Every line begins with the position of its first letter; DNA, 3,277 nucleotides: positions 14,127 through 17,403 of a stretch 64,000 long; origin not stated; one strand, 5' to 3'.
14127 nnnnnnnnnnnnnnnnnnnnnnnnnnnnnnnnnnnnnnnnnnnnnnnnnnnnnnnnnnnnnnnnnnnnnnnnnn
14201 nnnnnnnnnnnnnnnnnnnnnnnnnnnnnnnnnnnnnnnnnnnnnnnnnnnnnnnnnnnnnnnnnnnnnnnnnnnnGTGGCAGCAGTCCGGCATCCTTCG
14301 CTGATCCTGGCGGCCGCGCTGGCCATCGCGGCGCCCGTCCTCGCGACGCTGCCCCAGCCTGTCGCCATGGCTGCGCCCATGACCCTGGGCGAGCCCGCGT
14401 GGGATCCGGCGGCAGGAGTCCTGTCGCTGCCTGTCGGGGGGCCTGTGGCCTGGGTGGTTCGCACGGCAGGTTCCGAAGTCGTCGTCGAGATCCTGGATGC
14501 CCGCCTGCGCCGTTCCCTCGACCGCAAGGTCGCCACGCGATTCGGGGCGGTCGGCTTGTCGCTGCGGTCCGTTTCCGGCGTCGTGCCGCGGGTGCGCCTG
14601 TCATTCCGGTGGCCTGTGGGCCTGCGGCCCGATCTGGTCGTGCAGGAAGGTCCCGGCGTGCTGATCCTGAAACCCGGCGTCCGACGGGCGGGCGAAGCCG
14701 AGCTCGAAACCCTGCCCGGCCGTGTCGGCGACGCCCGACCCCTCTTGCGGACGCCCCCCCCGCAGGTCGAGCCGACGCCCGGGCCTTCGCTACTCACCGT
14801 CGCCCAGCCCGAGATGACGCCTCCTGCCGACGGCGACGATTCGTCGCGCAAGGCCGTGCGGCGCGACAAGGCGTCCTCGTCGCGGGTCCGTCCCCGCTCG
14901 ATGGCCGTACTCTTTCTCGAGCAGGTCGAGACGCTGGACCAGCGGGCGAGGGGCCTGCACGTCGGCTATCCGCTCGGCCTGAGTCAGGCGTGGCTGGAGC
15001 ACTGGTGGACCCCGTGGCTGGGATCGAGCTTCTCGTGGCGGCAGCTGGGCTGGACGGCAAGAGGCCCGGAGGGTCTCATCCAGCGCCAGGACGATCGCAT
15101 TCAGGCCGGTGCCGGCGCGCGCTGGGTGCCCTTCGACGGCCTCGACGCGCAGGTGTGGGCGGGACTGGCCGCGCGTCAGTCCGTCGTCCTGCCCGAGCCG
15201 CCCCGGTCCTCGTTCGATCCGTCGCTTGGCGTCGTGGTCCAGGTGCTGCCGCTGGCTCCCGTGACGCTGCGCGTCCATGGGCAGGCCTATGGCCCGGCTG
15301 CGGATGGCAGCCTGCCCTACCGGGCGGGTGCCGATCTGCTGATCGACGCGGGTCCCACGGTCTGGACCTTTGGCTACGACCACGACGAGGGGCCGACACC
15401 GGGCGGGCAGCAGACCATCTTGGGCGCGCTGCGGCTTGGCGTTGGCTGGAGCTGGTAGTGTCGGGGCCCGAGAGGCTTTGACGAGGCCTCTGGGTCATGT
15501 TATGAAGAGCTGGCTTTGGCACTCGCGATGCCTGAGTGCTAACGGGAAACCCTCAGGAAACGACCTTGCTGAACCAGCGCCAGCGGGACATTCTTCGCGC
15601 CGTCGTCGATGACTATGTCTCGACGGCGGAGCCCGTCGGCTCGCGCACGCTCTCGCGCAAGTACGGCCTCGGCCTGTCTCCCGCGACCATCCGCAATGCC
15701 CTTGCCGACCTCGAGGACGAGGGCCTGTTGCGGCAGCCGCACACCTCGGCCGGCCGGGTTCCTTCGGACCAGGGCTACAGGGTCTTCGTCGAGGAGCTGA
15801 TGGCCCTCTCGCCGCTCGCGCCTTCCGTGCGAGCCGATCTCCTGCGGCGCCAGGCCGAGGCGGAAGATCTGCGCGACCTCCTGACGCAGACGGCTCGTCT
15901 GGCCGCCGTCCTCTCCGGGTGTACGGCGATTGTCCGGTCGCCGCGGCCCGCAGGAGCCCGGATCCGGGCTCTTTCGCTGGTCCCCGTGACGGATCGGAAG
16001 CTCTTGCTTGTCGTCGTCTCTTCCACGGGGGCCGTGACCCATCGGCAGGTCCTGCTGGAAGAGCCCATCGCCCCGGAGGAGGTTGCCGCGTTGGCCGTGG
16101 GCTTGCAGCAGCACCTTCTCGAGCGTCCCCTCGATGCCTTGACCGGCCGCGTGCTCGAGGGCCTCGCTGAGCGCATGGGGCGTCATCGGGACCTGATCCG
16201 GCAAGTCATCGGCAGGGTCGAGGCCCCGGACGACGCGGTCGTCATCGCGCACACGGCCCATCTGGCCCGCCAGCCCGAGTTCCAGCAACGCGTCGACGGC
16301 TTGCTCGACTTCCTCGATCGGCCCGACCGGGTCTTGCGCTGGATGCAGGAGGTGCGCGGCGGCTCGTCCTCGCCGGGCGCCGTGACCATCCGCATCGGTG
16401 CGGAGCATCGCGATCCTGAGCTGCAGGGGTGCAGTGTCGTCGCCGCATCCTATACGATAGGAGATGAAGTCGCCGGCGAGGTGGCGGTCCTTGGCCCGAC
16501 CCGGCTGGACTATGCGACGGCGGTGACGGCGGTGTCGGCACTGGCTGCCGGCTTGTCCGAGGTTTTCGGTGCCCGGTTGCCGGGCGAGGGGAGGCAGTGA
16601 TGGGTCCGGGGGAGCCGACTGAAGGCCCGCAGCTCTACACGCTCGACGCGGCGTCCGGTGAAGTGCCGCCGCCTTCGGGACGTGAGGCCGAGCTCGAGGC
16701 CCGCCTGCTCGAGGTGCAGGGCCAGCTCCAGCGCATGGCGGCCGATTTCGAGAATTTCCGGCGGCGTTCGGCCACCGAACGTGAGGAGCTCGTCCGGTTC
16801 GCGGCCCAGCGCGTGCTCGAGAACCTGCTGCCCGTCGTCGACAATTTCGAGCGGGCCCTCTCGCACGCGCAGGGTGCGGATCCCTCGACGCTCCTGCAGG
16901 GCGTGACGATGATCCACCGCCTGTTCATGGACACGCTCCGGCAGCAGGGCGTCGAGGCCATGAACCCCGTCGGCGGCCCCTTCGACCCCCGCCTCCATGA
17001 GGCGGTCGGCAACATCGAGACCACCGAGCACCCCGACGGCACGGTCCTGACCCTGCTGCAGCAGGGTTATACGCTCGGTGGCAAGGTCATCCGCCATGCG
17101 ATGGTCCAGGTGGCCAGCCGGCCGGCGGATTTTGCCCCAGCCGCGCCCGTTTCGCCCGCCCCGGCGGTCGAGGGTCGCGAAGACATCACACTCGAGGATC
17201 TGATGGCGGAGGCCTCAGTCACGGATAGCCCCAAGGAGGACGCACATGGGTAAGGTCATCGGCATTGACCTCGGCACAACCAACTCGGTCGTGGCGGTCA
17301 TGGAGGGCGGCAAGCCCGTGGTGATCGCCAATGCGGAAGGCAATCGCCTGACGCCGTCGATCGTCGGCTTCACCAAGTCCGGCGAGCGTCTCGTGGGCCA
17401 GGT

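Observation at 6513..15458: Seven-gene translationally coupled operon fusing histidine utilisation (with eukaryote-like fused FtcD) to a NanE-like epimerase, a ROK kinase and an AMIN-domain protein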

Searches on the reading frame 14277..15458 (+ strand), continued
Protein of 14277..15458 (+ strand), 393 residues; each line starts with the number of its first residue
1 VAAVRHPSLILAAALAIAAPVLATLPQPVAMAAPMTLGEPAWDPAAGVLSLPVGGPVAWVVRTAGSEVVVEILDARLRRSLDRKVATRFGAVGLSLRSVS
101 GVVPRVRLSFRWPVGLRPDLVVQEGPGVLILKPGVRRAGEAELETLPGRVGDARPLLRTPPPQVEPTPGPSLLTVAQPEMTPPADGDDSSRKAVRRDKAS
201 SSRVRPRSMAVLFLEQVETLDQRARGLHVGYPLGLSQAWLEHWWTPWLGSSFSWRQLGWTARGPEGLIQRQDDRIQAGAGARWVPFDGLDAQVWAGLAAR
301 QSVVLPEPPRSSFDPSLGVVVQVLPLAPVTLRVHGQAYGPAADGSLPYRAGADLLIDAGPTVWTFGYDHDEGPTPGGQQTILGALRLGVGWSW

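Call 61: fold_search(model_id=the predicted structure, library=pdb)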
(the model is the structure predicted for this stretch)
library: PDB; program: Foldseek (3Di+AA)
matches with E <= 10: 1019; with E <= 0.001: 82
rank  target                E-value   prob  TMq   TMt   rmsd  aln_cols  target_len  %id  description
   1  9a2m_MODEL_1_A        1.3e-06  1.00  0.31  0.34  13.2       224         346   12  Model of E. coli OmpA by in-cell photo-crosslinking MS and deep learning (released 2023-02-24)
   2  2vdf                  1.8e-06  1.00  0.35  0.57   6.0       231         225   10  Structure of the OpcA adhesion from Neisseria meningitidis determined by crystallization from the cubic mesophase (released 2007-10-23)
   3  9fzc_A                4.6e-06  1.00  0.28  0.55   6.5       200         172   14  Structure of OmpA-short in complex with nanobody Nb01 (released 2024-07-17)
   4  9nh1_A                6.8e-06  1.00  0.31  0.46   8.8       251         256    8  In situ cryo-EM structure of porin I of the Legionella Dot/Icm T4SS machine (released 2025-09-17)
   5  1bxw                  7.5e-06  1.00  0.32  0.64   8.9       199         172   14  OUTER MEMBRANE PROTEIN A (OMPA) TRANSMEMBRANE DOMAIN (released 1998-10-14)
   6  1uyn                  8.3e-06  1.00  0.30  0.39   7.7       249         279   11  Translocator domain of autotransporter NalP from Neisseria meningitidis (released 2004-03-18)
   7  9fzd_A                9.2e-06  1.00  0.27  0.52  14.1       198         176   13  Structure of OmpA-long in complex with nanobody Nb39 (released 2024-07-17)
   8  2x55                  1.8e-05  1.00  0.32  0.43   8.6       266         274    9  Yersinia Pestis Plasminogen Activator Pla (Native) (released 2010-07-28)
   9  2r88_A                2.2e-05  1.00  0.24  0.26   9.3       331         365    7  Crystal structure of the long-chain fatty acid transporter FadL mutant delta S3 kink (released 2008-09-23)
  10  1p4t                  2.3e-05  1.00  0.25  0.51   9.3       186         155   13  Crystal structure of Neisserial surface protein A (NspA) (released 2003-07-22)
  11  3qra                  2.6e-05  1.00  0.25  0.52   8.3       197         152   13  The crystal structure of Ail, the attachment invasion locus protein of Yersinia pestis (released 2011-11-23)
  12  1k24                  2.7e-05  1.00  0.33  0.48   8.0       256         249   10  Crystal Structure of the OpcA Outer Membrane Adhesin/Invasin from Neisseria meningitidis (released 2002-03-27)
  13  4dcb_A                2.7e-05  1.00  0.31  0.41   9.0       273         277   10  Y. pestis Plasminogen Activator Pla in Complex with Human Plasminogen Activation Loop Peptide ALP11 (released 2012-06-06)
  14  3qrc_B                3.7e-05  1.00  0.28  0.58   5.6       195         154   11  The crystal structure of Ail, the attachment invasion locus protein of Yersinia pestis, in complex with the heparin an (released 2011-11-23)
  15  2wjq                  3.7e-05  1.00  0.26  0.45  13.3       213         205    9  NanC porin structure in hexagonal crystal form. (released 2009-10-13)
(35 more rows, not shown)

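Call 73: search_protein_families(library=pfam, proteins=[L074:2311-4011:+], max_evalue=0.01)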
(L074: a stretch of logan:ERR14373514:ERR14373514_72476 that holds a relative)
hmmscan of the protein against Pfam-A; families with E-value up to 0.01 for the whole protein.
L074:2311-4011:+ (566 aa): 4 families
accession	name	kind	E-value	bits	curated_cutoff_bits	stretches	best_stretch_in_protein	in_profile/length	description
PF01436.27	NHL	-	1.2e-13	50.8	20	0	423-436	13-26/28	NHL repeat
PF25021.1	TEN_NHL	-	1.2e-08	34.8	27.1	0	358-455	79-182/357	Teneurin NHL domain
PF20067.5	SSL_N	-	3.8e-06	27.1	18.9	0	350-369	19-38/46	Strictosidine synthase-like, N-terminal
PF08450.18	SGL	-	6.4e-06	26.4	26.3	0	356-511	90-217/246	SMP-30/Gluconolactonase/LRE-like region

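Call 74: list_cluster_members(proteins=[P0132, P0130, P0125, P0126, P0127, P0128, P0129, P0004])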
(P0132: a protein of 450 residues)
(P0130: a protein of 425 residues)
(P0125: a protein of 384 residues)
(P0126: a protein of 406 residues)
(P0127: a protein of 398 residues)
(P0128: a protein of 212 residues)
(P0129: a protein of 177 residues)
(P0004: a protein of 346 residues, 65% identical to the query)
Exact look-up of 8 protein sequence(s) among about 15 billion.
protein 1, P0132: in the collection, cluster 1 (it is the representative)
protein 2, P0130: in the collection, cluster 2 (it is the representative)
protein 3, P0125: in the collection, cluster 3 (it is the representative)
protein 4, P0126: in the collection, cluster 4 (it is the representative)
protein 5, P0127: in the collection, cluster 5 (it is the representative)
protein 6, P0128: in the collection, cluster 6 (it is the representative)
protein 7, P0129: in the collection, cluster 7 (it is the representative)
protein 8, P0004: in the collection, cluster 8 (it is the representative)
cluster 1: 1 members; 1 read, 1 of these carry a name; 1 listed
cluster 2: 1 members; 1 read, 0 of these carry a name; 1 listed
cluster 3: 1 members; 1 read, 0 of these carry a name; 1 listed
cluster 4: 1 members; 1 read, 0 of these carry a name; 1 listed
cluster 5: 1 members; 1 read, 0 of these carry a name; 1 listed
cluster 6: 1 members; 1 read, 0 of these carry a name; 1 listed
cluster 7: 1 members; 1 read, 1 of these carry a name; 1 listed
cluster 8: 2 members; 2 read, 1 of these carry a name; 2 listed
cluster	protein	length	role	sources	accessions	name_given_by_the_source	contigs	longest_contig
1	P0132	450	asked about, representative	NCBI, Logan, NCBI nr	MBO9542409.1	AMIN domain-containing protein [bacterium]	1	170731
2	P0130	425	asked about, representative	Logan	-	-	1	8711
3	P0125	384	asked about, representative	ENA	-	-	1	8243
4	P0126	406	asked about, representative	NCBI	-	-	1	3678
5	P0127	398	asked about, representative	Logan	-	-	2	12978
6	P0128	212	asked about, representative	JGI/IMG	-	-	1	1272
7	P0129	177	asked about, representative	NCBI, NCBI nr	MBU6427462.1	MAG: hypothetical protein KGR26_00485 [Cyanobacteria bacterium REEB65] | hypothetical protein [Cyanobacteria bacterium REEB65]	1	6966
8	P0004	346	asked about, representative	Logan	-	-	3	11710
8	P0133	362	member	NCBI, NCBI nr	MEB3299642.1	MAG: hypothetical protein VKO21_09180 [Candidatus Sericytochromatia bacterium] | hypothetical protein [Candidatus Sericytochromatia bacterium]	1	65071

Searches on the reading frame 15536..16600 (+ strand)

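Call 3: search_protein_families(library=pfam, proteins=[window:15536-16600:+])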
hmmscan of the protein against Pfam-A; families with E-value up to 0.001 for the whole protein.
window:15536-16600:+ (354 aa): 1 family
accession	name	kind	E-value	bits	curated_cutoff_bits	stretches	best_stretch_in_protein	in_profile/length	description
PF01628.27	HrcA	-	1.6e-47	162.7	22.2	1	114-330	2-215/215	HrcA protein C terminal domain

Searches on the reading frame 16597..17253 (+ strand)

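Call 3: search_protein_families(library=pfam, proteins=[window:16597-17253:+])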
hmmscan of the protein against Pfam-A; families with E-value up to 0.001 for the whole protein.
window:16597-17253:+ (218 aa): 1 family
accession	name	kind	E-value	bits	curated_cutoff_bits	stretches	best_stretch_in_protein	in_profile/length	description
PF01025.24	GrpE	-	1.5e-46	158.5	25.8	1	31-173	21-164/165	GrpE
